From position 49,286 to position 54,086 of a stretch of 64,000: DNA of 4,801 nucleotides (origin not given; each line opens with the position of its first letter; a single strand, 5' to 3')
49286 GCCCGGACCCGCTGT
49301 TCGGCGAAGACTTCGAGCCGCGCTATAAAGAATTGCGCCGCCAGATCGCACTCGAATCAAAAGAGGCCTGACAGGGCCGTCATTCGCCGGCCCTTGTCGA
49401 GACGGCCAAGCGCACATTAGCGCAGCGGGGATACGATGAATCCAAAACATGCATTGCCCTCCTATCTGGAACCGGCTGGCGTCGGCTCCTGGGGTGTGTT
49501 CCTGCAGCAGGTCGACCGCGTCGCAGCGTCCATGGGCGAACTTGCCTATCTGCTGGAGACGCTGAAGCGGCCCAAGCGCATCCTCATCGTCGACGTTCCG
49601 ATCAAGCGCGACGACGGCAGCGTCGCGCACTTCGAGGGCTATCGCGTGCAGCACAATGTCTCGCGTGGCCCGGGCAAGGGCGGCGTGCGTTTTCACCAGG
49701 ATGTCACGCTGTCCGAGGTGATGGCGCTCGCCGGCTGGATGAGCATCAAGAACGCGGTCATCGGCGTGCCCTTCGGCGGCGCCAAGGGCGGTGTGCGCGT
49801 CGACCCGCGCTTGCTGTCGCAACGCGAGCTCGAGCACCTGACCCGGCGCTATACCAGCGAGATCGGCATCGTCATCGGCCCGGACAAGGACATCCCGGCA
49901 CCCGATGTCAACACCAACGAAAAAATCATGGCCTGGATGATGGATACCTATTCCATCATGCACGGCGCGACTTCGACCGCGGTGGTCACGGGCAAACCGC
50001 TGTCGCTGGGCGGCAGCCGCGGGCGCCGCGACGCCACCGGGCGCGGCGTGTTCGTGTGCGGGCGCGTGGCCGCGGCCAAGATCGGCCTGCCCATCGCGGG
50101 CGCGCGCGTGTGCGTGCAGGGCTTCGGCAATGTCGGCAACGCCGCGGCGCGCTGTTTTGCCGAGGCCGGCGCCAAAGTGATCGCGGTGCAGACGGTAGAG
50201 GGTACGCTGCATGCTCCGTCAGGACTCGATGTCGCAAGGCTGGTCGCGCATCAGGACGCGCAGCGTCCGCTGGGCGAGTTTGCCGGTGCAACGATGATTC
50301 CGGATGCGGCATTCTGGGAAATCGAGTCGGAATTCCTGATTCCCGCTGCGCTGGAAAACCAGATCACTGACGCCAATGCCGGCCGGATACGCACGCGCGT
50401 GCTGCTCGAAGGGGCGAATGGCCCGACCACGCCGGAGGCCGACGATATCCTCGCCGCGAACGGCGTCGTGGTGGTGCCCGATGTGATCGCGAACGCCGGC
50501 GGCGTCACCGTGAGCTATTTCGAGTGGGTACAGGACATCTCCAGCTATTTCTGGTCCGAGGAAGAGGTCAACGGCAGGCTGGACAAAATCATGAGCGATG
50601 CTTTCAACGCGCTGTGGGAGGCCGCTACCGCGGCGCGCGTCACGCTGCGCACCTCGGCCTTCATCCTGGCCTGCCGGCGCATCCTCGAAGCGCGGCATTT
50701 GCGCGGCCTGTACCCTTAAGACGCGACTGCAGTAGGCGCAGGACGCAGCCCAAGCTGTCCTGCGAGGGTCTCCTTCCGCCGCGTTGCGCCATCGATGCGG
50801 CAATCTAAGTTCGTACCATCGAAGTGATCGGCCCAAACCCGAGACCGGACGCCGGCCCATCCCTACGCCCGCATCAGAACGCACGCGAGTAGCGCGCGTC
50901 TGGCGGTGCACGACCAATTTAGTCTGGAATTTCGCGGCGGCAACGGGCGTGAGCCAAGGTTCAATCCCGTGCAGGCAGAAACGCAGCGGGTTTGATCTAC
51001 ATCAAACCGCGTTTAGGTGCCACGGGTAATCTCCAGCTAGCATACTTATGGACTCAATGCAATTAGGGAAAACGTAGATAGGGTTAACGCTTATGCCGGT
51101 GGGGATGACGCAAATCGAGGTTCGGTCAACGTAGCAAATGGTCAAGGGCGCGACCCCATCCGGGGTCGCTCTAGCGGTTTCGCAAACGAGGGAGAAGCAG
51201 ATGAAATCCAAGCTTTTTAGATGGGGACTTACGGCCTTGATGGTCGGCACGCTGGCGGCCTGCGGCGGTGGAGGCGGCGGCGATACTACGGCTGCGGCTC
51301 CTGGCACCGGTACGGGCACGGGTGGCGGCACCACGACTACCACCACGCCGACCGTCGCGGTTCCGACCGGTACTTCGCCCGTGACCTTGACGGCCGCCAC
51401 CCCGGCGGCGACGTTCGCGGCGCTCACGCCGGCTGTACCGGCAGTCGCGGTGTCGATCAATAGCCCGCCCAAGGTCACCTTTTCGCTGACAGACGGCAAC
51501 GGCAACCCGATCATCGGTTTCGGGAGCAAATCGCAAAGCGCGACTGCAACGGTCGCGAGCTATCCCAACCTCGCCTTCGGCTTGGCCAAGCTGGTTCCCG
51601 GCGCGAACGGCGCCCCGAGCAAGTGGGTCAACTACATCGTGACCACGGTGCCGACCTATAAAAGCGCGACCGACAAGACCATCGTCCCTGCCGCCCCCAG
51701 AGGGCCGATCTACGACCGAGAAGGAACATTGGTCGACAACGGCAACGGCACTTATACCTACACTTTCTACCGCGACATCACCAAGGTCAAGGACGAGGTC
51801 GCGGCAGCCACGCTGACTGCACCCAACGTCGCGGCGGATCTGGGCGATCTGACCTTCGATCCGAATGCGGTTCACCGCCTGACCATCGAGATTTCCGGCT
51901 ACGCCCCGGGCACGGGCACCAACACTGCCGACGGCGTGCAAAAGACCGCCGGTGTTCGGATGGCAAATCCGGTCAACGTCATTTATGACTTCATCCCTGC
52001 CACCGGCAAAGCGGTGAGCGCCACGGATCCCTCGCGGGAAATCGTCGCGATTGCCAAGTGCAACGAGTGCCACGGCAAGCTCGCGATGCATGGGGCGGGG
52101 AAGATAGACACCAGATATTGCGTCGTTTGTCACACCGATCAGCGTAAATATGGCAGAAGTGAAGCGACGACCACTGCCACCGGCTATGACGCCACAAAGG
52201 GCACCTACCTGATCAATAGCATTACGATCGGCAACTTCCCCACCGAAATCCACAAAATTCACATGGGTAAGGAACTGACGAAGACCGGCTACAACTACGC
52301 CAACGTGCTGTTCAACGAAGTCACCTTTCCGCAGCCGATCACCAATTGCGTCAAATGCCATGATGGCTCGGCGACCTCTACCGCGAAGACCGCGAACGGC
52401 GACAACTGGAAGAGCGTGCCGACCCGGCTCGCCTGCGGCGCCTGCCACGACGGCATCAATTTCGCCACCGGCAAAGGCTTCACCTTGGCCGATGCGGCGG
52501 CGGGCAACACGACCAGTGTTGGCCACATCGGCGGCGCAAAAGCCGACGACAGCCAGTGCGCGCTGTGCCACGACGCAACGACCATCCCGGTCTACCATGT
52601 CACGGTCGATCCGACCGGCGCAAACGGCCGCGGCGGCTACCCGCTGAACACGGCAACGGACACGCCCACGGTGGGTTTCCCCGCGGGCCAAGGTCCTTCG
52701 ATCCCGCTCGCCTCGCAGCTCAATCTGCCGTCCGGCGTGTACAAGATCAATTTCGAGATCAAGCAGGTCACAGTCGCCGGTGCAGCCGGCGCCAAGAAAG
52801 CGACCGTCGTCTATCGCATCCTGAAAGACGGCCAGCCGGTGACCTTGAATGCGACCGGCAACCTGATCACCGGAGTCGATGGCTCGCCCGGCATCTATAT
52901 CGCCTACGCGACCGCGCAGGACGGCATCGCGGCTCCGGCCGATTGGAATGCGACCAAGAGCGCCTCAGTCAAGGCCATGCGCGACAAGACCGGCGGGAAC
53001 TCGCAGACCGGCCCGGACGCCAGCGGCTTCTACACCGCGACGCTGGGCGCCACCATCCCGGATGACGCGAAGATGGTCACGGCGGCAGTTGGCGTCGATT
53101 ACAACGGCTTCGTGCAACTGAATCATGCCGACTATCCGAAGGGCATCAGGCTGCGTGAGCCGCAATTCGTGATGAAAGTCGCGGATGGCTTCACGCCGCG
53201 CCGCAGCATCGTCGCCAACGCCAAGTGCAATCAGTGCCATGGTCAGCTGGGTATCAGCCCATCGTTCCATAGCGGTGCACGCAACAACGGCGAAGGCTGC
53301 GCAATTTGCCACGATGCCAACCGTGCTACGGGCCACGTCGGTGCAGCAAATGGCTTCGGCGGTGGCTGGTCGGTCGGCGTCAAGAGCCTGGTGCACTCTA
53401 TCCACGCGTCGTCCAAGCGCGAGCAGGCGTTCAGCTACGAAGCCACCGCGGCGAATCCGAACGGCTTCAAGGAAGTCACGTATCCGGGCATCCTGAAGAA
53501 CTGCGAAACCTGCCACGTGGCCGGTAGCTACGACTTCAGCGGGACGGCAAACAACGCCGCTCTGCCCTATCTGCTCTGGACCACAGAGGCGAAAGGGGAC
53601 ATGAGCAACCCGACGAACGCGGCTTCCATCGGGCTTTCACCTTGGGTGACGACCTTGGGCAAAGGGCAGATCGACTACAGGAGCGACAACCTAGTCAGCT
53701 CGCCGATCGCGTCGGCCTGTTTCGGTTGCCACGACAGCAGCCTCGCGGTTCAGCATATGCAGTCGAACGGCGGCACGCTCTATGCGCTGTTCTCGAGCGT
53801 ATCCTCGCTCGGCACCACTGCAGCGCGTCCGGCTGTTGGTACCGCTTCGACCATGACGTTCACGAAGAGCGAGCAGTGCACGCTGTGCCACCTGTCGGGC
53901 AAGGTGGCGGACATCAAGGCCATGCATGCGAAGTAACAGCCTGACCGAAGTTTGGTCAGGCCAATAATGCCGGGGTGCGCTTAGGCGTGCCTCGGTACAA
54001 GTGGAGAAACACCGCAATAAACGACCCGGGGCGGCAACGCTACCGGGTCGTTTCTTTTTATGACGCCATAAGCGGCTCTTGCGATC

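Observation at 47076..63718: Candidate rhodoquinol-fed, FNR-controlled extracellular electron transfer region (rquA + 3x mtrC + mtrAB)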

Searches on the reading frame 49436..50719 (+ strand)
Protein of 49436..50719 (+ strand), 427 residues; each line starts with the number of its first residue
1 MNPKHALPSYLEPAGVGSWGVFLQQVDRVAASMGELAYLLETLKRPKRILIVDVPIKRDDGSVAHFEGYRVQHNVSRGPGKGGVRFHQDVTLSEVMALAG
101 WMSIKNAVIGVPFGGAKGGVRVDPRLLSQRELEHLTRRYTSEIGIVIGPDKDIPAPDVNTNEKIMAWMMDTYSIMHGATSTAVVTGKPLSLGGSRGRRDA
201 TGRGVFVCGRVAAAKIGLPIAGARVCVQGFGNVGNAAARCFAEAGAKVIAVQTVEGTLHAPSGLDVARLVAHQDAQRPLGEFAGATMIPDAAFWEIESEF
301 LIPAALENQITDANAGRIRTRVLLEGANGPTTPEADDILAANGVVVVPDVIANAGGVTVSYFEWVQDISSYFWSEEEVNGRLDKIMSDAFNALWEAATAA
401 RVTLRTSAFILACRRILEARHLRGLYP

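Call 3: search_protein_families(library=pfam, proteins=[window:49436-50719:+], max_evalue=0.01)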
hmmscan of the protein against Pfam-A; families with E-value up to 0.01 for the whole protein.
window:49436-50719:+ (427 aa): 4 families
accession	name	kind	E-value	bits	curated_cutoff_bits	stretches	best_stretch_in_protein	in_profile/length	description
PF00208.27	ELFV_dehydrog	-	1.1e-77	261.5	23.4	1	192-424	1-241/241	Glutamate/Leucine/Phenylalanine/Valine dehydrogenase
PF02812.23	ELFV_dehydrog_N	-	9.3e-55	184.3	25.3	1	46-173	1-128/129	Glu/Leu/Phe/Val dehydrogenase, dimerisation domain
PF05088.18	Bac_GDH_CD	-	4.2e-05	22.7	22.8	0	311-363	395-447/497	Bacterial NAD-glutamate dehydrogenase, catalytic domain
PF02826.25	2-Hacid_dh_C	-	0.0004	20.2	25.1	1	214-255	28-69/178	D-isomer specific 2-hydroxyacid dehydrogenase, NAD binding domain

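Call 4: search_protein_families(library=ncbifam, proteins=[window:49436-50719:+], max_evalue=0.01)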
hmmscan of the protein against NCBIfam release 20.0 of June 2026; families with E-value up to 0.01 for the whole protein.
window:49436-50719:+ (427 aa): 7 families
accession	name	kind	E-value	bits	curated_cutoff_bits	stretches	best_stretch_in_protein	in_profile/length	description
NF040817.1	GdhA_Arch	equivalog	7.4e-145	483.3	750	1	21-426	9-417/419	glutamate dehydrogenase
NF041398.1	GluDhGdhB_Halo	equivalog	7.2e-138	459.9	620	1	24-427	9-410/410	glutamate dehydrogenase GdhB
NF006929.0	PRK09414.1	equivalog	4.9e-75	253.2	536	1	38-424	49-443/445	NADP-specific glutamate dehydrogenase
NF010633.0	PRK14030.1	subfamily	5.9e-61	206.9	743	1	37-392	44-409/445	glutamate dehydrogenase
NF010634.0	PRK14031.1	equivalog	9.3e-56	189.1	822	1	36-392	43-408/444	NADP-specific glutamate dehydrogenase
NF035922.1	Trp_DH_ScyB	equivalog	3.5e-13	49.3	600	1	73-422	31-345/346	tryptophan dehydrogenase ScyB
NF047886.1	AmOxnSyBioU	equivalog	0.0063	15.6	600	0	225-286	1-63/323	(S)-8-amino-7-oxononanoate synthase BioU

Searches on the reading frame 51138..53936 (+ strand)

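Call 3: search_protein_families(library=pfam, proteins=[window:51138-53936:+], max_evalue=0.01)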
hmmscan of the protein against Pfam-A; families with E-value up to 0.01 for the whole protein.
window:51138-53936:+ (932 aa): 5 families
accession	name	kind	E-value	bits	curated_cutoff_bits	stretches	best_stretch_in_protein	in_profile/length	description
PF22113.1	Mtrc-MtrF_II-IV_dom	-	1.2e-52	178.4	30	2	689-930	1-175/176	Outer membrane cytochrome MtrC/MtrF-like, domains II/IV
PF14522.11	Cytochrome_C7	-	1.8e-12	47.3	24.8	1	400-479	12-67/67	Cytochrome c7 and related cytochrome c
PF14537.11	Cytochrom_c3_2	-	1.1e-07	32.6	25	1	307-344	8-45/79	Cytochrome c3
PF09699.15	Paired_CXXCH_1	-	0.00011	22.2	20.6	0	692-729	4-40/41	Doubled CXXCH motif (Paired_CXXCH_1)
PF22112.2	OmcA-like_N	-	0.00077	19.8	27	0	196-222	106-132/167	OmcA-like N-terminal domain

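Call 4: search_protein_families(library=ncbifam, proteins=[window:51138-53936:+], max_evalue=0.01)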
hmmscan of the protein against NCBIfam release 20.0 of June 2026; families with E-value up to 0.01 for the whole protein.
window:51138-53936:+ (932 aa): 3 families
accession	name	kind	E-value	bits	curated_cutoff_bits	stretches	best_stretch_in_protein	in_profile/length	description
TIGR03507.1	decahem_SO1788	subfamily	9.6e-178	592.7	209.3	1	106-930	3-672/672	OmcA/MtrC family decaheme c-type cytochrome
TIGR04257.1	nanowire_3heme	domain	0.00022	21.3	40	1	386-440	9-61/75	c(7)-type cytochrome triheme domain-containing protein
TIGR03508.1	decahem_SO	subfamily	0.0023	17.5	192.2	0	402-482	3-81/258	DmsE family decaheme c-type cytochrome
